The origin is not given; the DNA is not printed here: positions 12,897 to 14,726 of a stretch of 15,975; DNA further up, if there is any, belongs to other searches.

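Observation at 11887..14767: Orphan RHH / ammonia-lyase / hotdog-thioesterase / LolA-like operon resembling the starter-and-export part of aryl-polyene or flexirubin clusters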

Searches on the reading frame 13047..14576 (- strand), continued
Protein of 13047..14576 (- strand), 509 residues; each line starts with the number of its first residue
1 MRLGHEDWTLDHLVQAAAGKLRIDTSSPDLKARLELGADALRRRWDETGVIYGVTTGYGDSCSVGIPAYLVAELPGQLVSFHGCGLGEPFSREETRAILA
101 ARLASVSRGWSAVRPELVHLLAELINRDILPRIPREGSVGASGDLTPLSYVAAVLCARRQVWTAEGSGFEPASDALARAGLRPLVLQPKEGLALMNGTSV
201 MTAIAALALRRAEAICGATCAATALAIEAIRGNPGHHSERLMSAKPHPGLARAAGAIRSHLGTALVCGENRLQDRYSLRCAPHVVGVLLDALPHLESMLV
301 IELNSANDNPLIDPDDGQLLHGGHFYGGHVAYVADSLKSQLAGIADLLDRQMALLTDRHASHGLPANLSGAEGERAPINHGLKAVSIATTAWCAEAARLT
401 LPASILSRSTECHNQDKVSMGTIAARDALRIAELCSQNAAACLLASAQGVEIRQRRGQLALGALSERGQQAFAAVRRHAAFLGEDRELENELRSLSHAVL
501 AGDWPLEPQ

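Call 13: find_encoding_contigs(protein=P0006, flank=10000, max_places=2)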
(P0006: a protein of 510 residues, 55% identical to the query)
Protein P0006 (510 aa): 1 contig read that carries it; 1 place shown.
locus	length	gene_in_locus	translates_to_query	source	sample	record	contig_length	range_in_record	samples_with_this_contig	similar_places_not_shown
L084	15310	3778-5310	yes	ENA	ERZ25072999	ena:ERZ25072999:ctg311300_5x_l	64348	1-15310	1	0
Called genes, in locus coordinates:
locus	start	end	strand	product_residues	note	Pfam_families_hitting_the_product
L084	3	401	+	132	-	?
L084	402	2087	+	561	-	PF00501:AMP-binding, PF22818:ApeI-like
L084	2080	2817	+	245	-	PF00535:Glycos_transf_2, PF13641:Glyco_tranf_2_3 (weak)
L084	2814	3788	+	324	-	PF03279:Lip_A_acyltrans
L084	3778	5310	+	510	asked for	PF00221:Lyase_aromatic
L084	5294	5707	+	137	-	PF13279:4HBT_2, PF03061:4HBT (weak)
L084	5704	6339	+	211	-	PF19574:LolA_3, PF03548:LolA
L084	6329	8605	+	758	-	-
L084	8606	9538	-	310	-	-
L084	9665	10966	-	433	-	PF03567:Sulfotransfer_2 (weak)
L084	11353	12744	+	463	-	PF12390:Se-cys_synth_N (weak), PF03841:SelA, PF00266:Aminotran_5 (weak), PF01212:Beta_elim_lyase (weak)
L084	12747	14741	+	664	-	PF00009:GTP_EFTU, PF01926:MMR_HSR1 (weak), PF03193:RsgA_GTPase (faint), PF10662:PduV-EutP (faint), PF03144:GTP_EFTU_D2, PF25461:Beta-barrel_SelB, PF09107:WHD_3rd_SelB (weak)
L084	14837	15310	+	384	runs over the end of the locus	PF00581:Rhodanese, PF26341:AAA_SelU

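Call 14: find_encoding_contigs(protein=P0046, flank=10000, max_places=2)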
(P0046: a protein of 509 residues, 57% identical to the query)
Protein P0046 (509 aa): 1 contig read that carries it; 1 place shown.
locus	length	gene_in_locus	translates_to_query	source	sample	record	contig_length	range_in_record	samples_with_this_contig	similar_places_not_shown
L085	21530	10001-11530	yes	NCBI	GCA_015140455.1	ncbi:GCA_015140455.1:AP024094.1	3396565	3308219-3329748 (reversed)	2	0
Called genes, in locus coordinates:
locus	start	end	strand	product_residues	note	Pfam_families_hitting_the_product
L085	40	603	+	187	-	-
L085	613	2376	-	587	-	PF01926:MMR_HSR1, PF02421:FeoB_N, PF04548:AIG1 (weak), PF07670:Gate, PF07664:FeoB_C, PF07670:Gate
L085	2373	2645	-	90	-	PF04023:FeoA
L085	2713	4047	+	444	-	PF00999:Na_H_Exchanger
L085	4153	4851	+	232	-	PF13723:Ketoacyl-synt_2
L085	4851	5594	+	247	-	PF01553:Acyltransferase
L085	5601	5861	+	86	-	PF00550:PP-binding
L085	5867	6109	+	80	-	PF00550:PP-binding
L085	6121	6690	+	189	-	-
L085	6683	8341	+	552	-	PF00501:AMP-binding, PF22818:ApeI-like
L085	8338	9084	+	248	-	PF00535:Glycos_transf_2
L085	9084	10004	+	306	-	PF03279:Lip_A_acyltrans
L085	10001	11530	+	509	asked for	PF00221:Lyase_aromatic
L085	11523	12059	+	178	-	PF13279:4HBT_2, PF03061:4HBT (weak)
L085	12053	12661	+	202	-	PF19574:LolA_3, PF03548:LolA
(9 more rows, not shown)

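Call 17: find_encoding_contigs(protein=P0002, flank=10000, max_places=3)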
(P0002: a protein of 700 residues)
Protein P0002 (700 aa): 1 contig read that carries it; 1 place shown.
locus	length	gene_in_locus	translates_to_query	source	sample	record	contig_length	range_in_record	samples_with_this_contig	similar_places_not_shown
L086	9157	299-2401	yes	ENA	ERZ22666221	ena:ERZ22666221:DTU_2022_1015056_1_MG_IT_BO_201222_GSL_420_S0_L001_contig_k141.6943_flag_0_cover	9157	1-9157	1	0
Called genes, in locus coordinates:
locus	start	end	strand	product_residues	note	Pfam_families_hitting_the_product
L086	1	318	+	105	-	?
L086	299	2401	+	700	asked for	PF00221:Lyase_aromatic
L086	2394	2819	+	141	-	PF13279:4HBT_2, PF03061:4HBT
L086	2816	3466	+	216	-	PF19574:LolA_3, PF03548:LolA (weak)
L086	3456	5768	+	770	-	-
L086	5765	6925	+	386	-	-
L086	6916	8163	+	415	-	PF01266:DAO (faint), PF01494:FAD_binding_3, PF04820:Trp_halogenase, PF07992:Pyr_redox_2 (faint), PF12831:FAD_oxidored, PF13450:NAD_binding_8 (weak), PF04820:Trp_halogenase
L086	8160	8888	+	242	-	PF01209:Ubie_methyltran, PF13489:Methyltransf_23, PF13847:Methyltransf_31, PF08241:Methyltransf_11, PF08242:Methyltransf_12, PF13649:Methyltransf_25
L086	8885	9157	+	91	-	?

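Call 18: find_encoding_contigs(protein=P0003, flank=10000, max_places=3)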
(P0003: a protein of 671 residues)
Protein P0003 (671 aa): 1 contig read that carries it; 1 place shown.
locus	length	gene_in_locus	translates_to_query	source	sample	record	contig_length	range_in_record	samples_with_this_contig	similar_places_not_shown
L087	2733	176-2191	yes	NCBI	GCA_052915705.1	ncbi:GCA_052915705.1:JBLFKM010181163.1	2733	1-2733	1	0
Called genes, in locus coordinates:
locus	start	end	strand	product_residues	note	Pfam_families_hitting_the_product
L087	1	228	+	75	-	?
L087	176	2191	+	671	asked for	PF00221:Lyase_aromatic, PF07531:TAFH (faint), PF00221:Lyase_aromatic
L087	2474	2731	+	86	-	?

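Call 20: search_solved_structures(query=window:13047-14576:-, max_evalue=1e-20, show_alignments=3)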
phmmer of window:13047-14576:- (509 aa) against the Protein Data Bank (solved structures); distinct sequences matched with E-value up to 1e-20: 39.
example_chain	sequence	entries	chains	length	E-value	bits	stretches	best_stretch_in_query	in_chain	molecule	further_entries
2qve_A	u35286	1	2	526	1.3e-67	232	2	44-261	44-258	Tyrosine Aminomutase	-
2rjr_A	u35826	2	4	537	1.6e-67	231.7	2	43-261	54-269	Tyrosine aminomutase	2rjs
2ohy_A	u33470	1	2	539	1.6e-67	231.7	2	43-261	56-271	Tyrosine aminomutase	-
3kdz_A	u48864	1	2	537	5.2e-67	230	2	44-261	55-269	Histidine ammonia-lyase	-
3kdy_A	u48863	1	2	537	7.4e-67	229.5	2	43-261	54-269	Histidine ammonia-lyase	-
1gkm_B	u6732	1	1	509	9e-63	216.1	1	14-485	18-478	Histidine ammonia-lyase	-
1gkj_A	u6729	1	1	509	2.9e-62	214.4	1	14-485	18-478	HISTIDINE AMMONIA-LYASE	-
1gk3_A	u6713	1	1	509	1.6e-61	212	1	14-485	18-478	HISTIDINE AMMONIA-LYASE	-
1eb4_A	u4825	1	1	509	2e-61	211.6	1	14-485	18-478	HISTIDINE AMMONIA-LYASE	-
1gk2_A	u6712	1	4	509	2.5e-61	211.3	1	14-485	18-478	HISTIDINE AMMONIA-LYASE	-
4baa_A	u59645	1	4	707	3.9e-61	210.6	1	20-457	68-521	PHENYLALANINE AMMONIA-LYASE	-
7tqr_A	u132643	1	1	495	4.4e-61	210.5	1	22-452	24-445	Probable histidine ammonia-lyase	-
2yii_A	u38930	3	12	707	6.8e-61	209.9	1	20-457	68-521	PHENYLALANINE AMMONIA-LYASE | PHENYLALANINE AMINOMUTASE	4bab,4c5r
4v2r_A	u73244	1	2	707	1e-60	209.3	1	20-457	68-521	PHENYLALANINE AMINOMUTASE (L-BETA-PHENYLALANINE FORMING)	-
4v2q_A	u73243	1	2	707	1.1e-60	209.1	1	20-457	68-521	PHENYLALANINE AMMONIA-LYASE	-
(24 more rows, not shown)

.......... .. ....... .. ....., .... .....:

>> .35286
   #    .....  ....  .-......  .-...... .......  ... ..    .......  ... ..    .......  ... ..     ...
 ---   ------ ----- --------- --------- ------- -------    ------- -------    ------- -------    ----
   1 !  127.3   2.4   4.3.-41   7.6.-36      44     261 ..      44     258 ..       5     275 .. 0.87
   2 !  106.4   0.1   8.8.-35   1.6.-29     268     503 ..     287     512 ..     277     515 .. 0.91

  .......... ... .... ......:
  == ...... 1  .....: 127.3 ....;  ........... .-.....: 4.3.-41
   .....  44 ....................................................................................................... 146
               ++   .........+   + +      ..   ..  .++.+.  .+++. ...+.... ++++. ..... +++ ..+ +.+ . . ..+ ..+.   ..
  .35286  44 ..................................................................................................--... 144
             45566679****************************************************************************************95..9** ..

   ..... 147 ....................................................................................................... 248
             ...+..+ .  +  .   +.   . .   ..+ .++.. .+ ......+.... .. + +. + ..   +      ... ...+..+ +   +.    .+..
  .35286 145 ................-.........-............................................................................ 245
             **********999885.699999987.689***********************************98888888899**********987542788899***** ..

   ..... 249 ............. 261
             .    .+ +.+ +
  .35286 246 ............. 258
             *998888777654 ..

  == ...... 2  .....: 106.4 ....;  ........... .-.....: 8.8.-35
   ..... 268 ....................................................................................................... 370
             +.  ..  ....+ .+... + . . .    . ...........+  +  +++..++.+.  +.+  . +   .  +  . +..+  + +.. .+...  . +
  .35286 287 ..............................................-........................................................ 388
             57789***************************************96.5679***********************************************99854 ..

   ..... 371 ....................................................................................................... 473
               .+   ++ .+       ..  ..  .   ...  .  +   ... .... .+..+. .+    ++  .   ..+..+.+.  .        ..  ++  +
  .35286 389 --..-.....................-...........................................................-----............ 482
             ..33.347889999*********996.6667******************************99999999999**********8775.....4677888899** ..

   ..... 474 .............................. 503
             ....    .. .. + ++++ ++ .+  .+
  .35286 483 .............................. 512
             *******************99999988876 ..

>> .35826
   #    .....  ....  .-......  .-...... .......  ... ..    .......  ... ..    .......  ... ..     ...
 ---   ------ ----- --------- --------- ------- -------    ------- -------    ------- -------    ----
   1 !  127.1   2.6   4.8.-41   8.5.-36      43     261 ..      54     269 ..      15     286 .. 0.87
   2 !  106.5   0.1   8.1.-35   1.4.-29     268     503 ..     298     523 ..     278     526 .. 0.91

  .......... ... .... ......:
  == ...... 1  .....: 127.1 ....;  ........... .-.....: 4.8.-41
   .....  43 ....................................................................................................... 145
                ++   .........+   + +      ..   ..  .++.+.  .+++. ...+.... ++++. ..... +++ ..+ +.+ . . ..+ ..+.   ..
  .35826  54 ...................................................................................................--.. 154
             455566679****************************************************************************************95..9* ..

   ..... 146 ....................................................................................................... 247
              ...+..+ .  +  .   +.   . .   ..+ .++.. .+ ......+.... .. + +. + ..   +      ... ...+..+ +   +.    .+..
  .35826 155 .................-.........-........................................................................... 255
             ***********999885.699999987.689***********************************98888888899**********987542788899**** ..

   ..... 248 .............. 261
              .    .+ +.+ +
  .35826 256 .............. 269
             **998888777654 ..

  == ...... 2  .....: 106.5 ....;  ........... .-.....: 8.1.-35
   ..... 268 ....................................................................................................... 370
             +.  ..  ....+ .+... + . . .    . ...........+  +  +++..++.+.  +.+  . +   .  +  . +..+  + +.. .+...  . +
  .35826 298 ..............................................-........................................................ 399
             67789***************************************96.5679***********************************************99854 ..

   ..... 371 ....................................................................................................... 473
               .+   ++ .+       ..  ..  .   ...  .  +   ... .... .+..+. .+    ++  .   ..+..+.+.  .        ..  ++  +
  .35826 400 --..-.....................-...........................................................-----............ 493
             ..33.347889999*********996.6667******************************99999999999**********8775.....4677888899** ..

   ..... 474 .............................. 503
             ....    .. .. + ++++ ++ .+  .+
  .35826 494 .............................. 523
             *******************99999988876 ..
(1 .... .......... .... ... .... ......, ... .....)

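Call 22: search_protein_families(library=pfam, proteins=[L082:9786-9998:+], max_evalue=10)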
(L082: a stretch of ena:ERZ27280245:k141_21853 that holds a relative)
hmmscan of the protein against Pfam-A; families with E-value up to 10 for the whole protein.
L082:9786-9998:+ (70 aa): 0 families

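Call 36: find_encoding_contigs(protein=P0122, flank=10000, max_places=3)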
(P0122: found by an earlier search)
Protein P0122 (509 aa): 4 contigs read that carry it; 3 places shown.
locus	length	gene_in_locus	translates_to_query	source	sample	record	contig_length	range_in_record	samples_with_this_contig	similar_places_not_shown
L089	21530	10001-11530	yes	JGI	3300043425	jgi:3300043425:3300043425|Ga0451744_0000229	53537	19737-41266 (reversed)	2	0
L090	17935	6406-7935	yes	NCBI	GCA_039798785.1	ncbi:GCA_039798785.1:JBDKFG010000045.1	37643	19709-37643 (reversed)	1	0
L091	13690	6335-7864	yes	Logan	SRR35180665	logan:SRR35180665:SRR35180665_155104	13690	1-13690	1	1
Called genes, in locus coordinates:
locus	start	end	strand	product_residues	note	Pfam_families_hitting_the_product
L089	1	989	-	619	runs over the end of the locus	PF00999:Na_H_Exchanger, PF00359:PTS_EIIA_2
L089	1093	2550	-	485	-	PF00171:Aldedh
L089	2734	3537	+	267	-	PF06283:ThuA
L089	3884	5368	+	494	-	PF03572:Peptidase_S41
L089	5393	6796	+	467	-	PF00370:FGGY_N, PF02782:FGGY_C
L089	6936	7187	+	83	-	PF01016:Ribosomal_L27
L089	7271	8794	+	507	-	PF01018:GTP1_OBG, PF01926:MMR_HSR1, PF02421:FeoB_N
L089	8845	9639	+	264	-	PF13672:PP2C_2, PF00481:PP2C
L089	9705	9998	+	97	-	-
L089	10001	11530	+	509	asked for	PF00221:Lyase_aromatic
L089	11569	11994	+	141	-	PF13279:4HBT_2, PF03061:4HBT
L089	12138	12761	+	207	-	PF19574:LolA_3, PF03548:LolA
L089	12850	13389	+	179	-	PF09835:DUF2062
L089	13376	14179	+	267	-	PF02405:MlaE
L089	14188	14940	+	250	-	PF00005:ABC_tran, PF13304:AAA_21 (faint)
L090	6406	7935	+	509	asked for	PF00221:Lyase_aromatic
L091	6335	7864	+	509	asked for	PF00221:Lyase_aromatic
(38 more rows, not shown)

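Call 43: find_homologous_proteins(query=L081:7557-9500:-, max_evalue=1e-100)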
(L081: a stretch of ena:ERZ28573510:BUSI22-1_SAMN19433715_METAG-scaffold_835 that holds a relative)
Query L081:7557-9500:- (647 aa): 7995 proteins with E <= 1e-100 among 8000 candidates; the best 120 are listed.
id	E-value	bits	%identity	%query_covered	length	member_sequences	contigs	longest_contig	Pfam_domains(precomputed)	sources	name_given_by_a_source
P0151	0.0e+0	1400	94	100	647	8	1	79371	PF17944.7,PF17810.7,PF02784.23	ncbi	ncbi:MAG: hypothetical protein RL095_1170 [Verrucomicrobiota bacterium]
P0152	4.4e-281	952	65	98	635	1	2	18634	PF17944.7,PF17810.7,PF02784.23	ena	-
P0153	3.3e-280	949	66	97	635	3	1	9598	PF17944.7,PF17810.7,PF02784.23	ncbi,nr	ncbi:MAG: biosynthetic arginine decarboxylase [Lentisphaerales bacterium]|nr:biosynthetic arginine d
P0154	7.1e-279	945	64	97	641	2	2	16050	PF17944.7,PF17810.7,PF02784.23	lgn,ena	-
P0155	8.4e-279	945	64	98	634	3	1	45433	PF17944.7,PF17810.7,PF02784.23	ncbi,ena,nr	ncbi:MAG: biosynthetic arginine decarboxylase [Lentisphaeraceae bacterium]|nr:biosynthetic arginine 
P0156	5.4e-277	939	65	97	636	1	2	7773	PF17944.7,PF17810.7,PF02784.23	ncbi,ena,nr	ncbi:MAG: biosynthetic arginine decarboxylase [Lentisphaeraceae bacterium]|nr:biosynthetic arginine 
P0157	5.8e-277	939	65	97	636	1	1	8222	PF17944.7,PF17810.7,PF02784.23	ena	-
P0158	7.6e-277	938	65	97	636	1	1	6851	PF17944.7,PF17810.7,PF02784.23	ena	-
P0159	1.2e-276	938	65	97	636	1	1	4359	PF17944.7,PF17810.7,PF02784.23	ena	-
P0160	7.7e-276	935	64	98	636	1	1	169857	PF17944.7,PF17810.7,PF02784.23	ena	-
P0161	9.8e-275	931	63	97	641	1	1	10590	PF17944.7,PF17810.7,PF02784.23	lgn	-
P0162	4.1e-274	929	64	97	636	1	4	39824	PF17944.7,PF17810.7,PF02784.23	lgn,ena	-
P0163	1.1e-273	928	63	98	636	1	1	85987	PF17944.7,PF17810.7,PF02784.23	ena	-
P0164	1.3e-273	928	64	96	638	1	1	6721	PF17944.7,PF17810.7,PF02784.23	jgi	-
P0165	5.1e-273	926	62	96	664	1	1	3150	PF17944.7,PF17810.7,PF02784.23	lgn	-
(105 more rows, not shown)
